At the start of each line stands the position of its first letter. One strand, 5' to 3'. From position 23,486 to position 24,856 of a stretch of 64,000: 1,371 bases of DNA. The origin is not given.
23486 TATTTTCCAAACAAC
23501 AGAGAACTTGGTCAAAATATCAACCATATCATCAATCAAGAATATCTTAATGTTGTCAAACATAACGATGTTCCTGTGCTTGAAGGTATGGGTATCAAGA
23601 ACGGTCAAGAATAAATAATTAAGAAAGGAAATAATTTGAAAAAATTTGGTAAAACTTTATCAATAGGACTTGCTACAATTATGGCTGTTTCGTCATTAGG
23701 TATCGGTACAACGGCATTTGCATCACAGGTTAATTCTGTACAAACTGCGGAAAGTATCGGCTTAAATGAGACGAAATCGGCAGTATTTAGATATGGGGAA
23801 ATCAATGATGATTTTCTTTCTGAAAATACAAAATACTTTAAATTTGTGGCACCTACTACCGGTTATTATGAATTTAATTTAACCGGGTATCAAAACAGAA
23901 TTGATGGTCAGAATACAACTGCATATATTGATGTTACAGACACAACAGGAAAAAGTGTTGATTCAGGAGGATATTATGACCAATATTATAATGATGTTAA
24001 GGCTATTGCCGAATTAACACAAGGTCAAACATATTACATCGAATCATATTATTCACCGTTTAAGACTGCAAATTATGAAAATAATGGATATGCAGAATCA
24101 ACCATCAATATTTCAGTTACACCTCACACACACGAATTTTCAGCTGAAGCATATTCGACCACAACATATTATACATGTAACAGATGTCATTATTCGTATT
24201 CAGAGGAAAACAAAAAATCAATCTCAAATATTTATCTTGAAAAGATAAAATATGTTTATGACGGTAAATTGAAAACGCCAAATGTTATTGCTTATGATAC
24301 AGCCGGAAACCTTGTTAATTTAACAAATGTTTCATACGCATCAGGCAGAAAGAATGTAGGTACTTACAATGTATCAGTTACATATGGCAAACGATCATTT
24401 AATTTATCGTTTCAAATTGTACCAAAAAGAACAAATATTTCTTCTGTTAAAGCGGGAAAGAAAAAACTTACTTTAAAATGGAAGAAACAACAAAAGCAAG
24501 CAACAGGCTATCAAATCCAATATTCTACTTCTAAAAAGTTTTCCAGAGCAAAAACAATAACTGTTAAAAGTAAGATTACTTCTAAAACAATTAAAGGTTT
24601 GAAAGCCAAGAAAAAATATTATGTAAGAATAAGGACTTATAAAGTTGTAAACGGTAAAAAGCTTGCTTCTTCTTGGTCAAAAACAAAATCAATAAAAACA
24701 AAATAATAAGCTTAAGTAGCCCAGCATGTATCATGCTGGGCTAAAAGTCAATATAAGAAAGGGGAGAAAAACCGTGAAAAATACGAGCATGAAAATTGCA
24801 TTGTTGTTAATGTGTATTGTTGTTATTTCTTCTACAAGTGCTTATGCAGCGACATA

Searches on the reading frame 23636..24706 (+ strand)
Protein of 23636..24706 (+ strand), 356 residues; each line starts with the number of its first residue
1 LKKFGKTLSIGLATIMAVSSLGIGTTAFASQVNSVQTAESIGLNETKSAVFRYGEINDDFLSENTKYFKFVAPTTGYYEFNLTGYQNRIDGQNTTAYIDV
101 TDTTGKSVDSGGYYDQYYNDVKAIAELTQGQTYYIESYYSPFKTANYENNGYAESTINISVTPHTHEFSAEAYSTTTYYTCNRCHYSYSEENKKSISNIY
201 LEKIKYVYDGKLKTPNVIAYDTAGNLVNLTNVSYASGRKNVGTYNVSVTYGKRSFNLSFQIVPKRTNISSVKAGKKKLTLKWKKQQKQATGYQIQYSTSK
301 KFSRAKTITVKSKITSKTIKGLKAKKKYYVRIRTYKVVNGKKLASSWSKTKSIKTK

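Call 9: search_protein_families(library=pfam, proteins=[window:23636-24706:+], max_evalue=0.001)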
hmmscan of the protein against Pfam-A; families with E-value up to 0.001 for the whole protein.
window:23636-24706:+ (356 aa): 2 families
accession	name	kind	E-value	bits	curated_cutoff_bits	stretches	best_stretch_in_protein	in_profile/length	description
PF00041.27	fn3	-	2.4e-09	37.7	25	1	267-339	5-73/84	Fibronectin type III domain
PF21605.3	CRLF2-like_D2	-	4.7e-05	23.8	27.3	1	274-354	12-92/94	Cytokine receptor-like factor 2-like, D2 domain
